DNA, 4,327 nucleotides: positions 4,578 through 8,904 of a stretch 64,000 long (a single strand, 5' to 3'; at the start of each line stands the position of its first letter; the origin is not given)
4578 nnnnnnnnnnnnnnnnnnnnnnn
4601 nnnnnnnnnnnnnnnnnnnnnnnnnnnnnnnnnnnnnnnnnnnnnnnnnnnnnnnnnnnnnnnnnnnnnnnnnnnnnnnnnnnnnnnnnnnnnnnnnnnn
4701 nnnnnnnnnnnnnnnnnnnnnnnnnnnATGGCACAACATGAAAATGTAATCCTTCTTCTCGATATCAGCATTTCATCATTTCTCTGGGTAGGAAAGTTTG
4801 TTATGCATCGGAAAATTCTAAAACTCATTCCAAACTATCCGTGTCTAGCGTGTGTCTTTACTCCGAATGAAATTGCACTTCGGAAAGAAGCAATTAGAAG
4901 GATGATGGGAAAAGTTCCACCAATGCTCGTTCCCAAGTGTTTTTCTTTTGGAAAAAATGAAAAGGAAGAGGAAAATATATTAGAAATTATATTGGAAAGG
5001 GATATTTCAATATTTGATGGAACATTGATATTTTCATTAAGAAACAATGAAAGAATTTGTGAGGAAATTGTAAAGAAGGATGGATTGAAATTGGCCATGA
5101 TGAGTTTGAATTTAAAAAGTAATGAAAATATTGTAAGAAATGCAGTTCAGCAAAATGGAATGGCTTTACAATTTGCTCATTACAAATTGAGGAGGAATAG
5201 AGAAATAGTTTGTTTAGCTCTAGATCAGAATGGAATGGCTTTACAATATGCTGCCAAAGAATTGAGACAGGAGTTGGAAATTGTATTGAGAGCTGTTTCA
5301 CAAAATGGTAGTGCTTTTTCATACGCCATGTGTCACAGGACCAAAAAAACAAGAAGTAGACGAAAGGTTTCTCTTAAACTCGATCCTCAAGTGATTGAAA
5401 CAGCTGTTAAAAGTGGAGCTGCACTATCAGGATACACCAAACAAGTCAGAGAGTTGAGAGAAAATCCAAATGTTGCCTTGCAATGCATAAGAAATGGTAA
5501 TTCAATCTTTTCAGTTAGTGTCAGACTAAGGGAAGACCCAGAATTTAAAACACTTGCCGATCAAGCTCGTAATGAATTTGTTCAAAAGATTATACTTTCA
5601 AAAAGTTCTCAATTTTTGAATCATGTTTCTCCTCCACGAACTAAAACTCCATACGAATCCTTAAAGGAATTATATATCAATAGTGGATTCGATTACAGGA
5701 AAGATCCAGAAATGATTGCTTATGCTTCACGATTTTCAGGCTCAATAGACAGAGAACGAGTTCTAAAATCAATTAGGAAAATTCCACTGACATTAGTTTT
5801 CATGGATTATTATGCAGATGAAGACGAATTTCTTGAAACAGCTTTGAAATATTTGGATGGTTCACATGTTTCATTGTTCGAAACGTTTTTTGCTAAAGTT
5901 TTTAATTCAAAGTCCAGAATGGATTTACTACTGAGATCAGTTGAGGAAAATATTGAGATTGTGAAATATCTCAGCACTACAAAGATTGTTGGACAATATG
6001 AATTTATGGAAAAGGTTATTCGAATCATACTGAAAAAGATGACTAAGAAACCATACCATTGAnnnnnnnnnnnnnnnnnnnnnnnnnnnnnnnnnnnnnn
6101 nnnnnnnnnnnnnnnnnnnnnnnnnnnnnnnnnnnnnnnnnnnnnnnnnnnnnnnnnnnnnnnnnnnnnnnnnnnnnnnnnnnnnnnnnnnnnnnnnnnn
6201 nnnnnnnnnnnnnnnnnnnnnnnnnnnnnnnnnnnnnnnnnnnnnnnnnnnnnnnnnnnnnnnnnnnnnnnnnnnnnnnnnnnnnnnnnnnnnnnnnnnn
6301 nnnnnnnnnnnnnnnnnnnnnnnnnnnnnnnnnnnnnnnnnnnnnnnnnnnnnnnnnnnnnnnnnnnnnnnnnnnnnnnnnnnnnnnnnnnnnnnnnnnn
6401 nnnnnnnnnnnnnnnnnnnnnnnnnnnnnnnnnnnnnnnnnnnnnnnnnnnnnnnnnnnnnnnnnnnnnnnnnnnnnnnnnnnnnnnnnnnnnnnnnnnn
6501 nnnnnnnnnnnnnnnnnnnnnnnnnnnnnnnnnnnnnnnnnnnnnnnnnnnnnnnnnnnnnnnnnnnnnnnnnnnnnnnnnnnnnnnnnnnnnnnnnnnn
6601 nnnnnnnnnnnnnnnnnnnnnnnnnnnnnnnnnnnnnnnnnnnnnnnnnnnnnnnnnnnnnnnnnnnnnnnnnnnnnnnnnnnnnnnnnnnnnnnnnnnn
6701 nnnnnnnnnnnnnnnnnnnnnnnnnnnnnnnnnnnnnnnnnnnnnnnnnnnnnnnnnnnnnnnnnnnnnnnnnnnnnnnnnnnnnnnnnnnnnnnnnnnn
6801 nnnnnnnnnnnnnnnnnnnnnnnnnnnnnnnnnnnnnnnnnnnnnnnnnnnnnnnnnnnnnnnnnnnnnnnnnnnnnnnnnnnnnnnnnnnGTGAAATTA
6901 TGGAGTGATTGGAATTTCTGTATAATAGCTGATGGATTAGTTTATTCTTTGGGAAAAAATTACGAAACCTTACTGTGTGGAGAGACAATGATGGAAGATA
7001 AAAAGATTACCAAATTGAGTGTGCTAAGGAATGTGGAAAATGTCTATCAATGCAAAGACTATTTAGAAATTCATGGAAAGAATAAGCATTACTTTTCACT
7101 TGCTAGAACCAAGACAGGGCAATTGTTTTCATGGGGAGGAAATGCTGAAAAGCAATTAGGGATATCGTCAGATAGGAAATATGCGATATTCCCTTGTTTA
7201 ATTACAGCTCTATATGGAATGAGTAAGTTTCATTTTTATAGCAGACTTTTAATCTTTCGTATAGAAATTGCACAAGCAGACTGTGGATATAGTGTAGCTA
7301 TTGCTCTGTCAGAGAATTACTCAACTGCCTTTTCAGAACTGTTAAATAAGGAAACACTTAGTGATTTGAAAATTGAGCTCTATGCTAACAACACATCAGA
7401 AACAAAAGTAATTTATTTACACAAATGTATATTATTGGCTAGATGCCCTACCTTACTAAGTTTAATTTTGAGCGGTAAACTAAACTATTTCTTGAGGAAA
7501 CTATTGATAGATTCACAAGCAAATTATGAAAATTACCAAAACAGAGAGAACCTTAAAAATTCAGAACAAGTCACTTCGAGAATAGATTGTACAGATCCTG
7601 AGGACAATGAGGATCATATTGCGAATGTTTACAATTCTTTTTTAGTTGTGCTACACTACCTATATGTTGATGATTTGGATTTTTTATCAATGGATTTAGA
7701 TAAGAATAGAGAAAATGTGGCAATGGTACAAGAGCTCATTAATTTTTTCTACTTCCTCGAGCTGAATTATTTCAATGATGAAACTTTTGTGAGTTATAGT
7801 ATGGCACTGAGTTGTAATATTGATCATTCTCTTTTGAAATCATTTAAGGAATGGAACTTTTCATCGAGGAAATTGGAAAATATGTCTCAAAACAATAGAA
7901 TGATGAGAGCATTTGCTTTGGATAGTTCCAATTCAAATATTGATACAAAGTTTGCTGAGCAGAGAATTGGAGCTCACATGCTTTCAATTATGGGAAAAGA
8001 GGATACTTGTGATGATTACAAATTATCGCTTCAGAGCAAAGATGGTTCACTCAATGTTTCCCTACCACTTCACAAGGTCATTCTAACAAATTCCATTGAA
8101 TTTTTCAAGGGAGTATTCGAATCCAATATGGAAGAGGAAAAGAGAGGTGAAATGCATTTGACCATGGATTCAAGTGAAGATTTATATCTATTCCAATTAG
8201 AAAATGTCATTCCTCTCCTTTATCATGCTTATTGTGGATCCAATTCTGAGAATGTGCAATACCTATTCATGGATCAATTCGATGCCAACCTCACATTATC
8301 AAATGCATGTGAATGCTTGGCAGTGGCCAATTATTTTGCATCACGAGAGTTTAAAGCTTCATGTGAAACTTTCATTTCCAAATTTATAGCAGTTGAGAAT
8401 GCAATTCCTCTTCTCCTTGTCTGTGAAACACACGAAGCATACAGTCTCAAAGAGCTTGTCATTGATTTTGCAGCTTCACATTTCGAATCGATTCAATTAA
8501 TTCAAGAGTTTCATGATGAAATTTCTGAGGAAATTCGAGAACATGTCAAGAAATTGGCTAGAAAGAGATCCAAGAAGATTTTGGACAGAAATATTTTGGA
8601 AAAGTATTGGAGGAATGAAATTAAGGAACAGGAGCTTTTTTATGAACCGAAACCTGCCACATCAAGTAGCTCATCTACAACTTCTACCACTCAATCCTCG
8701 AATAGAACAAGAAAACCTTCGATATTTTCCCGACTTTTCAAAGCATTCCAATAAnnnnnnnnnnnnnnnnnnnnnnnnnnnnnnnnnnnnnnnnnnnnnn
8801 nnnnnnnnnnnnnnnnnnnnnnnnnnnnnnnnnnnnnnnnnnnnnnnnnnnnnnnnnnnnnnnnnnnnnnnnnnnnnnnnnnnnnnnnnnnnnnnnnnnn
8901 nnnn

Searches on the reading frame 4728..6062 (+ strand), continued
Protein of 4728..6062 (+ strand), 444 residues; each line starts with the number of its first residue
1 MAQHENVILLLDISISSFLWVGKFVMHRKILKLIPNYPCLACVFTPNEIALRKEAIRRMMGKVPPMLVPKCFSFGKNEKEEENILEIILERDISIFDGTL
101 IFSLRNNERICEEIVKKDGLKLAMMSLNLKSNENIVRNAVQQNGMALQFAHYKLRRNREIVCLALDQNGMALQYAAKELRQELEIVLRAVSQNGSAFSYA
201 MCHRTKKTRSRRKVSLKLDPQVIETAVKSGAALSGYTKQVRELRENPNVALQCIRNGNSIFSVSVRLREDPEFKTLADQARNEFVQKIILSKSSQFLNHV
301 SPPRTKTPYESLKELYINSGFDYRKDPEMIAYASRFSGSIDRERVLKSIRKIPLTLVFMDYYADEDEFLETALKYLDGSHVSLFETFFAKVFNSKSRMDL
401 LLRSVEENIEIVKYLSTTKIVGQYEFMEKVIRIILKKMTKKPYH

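Call 56: predict_structure(alignment_id=A1)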
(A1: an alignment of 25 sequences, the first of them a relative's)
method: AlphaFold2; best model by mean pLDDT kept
length: 504 residues; sequences in the alignment: 25
mean_pLDDT: 85.0   pTM: 0.83
mean pLDDT of the five models: 85.0, 83.8, 82.0, 81.2, 75.6
residues with pLDDT >= 90: 285; 70-90: 137; 50-70: 52; < 50: 30
segments of 3 or more residues with pLDDT < 50: 1-7, 32-39, 474-481
pLDDT, mean of each block of 10 residues (from residue 1): 44 57 60 48 89 93 94 93 91 92 92 90 80 66 82 90 90 97 88 91 94 82 81 91 88 92 97 98 94 90 96 97 98 98 86 81 97 98 87 85 87 97 96 97 94 95 58 45 59 71 65
secondary structure, 60 per line:
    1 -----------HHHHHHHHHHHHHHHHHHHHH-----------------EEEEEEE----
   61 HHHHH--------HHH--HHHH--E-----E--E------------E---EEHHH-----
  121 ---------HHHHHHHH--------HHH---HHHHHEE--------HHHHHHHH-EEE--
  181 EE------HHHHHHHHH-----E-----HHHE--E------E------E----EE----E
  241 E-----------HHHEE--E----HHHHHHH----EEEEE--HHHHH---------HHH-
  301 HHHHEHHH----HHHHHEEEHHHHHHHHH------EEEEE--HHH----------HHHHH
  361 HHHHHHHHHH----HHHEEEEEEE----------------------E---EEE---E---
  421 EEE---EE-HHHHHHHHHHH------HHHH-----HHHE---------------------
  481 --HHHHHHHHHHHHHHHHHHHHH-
elements in order: H12-32 E50-56 H61-65 H79-82 H130-137 H152-156 H167-174 E176-178 H189-197 H265-271 E276-280 H283-287 H301-304 H313-317 E318-320 H321-329 E336-340 H356-370 E378-384 E411-413 E421-423 H430-440 H447-450 H483-503
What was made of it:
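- On Pfam PF04185 phosphoesterase family: The AlphaFold2 model has pLDDT 85 and pTM 0.83 (call 56).
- The N. gruberi tail aligns with those helices, and AlphaFold models it as a helix at aa 483-503 (call 56).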

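Call 58: fold_search(model_id=the predicted structure, library=pdb)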
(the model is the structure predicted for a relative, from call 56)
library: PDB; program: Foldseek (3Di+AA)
matches with E <= 10: 844; with E <= 0.001: 138
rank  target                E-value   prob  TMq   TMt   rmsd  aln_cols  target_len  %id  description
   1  2d1g_A                4.3e-25  1.00  0.61  0.64   9.6       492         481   23  Structure of Francisella tularensis Acid Phosphatase A (AcpA) bound to orthovanadate (released 2006-08-15)
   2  2d1g_B                3.5e-24  1.00  0.63  0.67   8.9       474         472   24  Structure of Francisella tularensis Acid Phosphatase A (AcpA) bound to orthovanadate (released 2006-08-15)
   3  9gy2_A                1.8e-22  1.00  0.59  0.47   5.8       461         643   20  Non-Hemolytic Phospholipase C (PLC N) (released 2025-10-15)
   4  9gy2_B                2.2e-22  1.00  0.56  0.44   6.0       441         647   21  Non-Hemolytic Phospholipase C (PLC N) (released 2025-10-15)
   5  8yk5_A                2.1e-21  1.00  0.58  0.45  12.0       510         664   19  Structure of glycerophosphoethanolamine ethanolaminephosphodiesterase from Streptomyces sanglieri (released 2024-04-03)
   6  8yk5_B                1.2e-20  1.00  0.57  0.44  12.4       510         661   20  Structure of glycerophosphoethanolamine ethanolaminephosphodiesterase from Streptomyces sanglieri (released 2024-04-03)
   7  9gye                  1.3e-20  1.00  0.56  0.42   5.6       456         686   18  Hemolytic Phospholipase C (PLC H) (released 2025-10-15)
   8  8k3g_A                2.6e-20  1.00  0.58  0.67   5.9       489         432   20  Crystal structure of non-specific phospholipase C RePLC (Rasamsonia emersonii) (released 2024-07-10)
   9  8k3g_B                1.0e-19  1.00  0.56  0.65   5.6       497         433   18  Crystal structure of non-specific phospholipase C RePLC (Rasamsonia emersonii) (released 2024-07-10)
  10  8haw_A                4.0e-19  1.00  0.55  0.57   5.5       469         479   17  An auto-activation mechanism of plant non-specific phospholipase C (released 2023-01-25)
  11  8hav_A                4.1e-18  1.00  0.55  0.68   4.9       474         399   16  An auto-activation mechanism of plant non-specific phospholipase C (released 2023-01-25)
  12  1n2l_A                1.2e-06  1.00  0.30  0.31   9.7       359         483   11  Crystal structure of a covalent intermediate of endogenous human arylsulfatase A (released 2003-12-23)
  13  3m7v_A                1.6e-06  1.00  0.34  0.41  12.8       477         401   14  Crystal structure of phosphopentomutase from streptococcus mutans (released 2010-04-07)
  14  3lxq_A                3.6e-06  1.00  0.31  0.37   7.3       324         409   13  The Crystal Structure of a Protein in the Alkaline Phosphatase Superfamily from Vibrio parahaemolyticus to 1.95A (released 2010-03-09)
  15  9hh4_C                3.8e-06  1.00  0.29  0.31   9.7       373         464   11  Crystal structure of the family S1_19 carrageenan sulfatase ZgCgsA from Zobellia galactanivorans in complex with hybri (released 2025-06-04)
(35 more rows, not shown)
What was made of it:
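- The AlphaFold model (pLDDT 85, pTM 0.83; call 56) has AcpA as top Foldseek hit, E=4e-25 (call 58). The family also contains phospholipases C and a glycerophosphodiesterase (call 58), so substrate cannot be read from sequence.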

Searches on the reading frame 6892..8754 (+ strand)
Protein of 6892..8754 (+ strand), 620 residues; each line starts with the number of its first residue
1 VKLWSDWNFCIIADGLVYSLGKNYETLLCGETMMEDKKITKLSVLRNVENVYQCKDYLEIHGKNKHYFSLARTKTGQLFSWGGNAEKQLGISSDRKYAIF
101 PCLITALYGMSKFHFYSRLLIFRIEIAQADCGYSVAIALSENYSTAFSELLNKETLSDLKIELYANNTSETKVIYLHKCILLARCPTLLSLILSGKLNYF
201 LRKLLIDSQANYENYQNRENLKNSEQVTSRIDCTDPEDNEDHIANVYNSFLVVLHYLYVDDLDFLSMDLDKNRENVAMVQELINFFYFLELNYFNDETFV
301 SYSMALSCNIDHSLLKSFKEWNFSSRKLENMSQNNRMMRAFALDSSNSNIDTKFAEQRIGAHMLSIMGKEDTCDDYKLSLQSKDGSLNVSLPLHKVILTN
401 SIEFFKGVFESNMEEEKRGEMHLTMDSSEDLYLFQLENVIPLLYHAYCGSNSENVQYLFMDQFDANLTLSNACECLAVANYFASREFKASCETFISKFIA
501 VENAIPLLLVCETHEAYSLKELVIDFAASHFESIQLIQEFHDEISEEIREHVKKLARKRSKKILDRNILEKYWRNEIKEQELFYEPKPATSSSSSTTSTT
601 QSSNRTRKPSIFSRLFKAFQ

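Call 15: search_protein_families(library=pfam, proteins=[window:6892-8754:+], max_evalue=0.001)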
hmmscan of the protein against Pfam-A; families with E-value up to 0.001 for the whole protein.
window:6892-8754:+ (620 aa): 4 families
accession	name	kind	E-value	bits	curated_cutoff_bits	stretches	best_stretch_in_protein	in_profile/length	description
PF25390.1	WD40_RLD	-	1.6e-07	31.4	150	1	12-142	158-264/363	RCC1-like domain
PF00651.37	BTB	-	4.6e-06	27.2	20.5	0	380-497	15-108/110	BTB/POZ domain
PF00415.24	RCC1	-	1.3e-05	26.1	21.7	1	76-134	2-45/50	Regulator of chromosome condensation (RCC1) repeat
PF13540.12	RCC1_2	-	0.00041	20.5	22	0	67-87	9-29/30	Regulator of chromosome condensation (RCC1) repeat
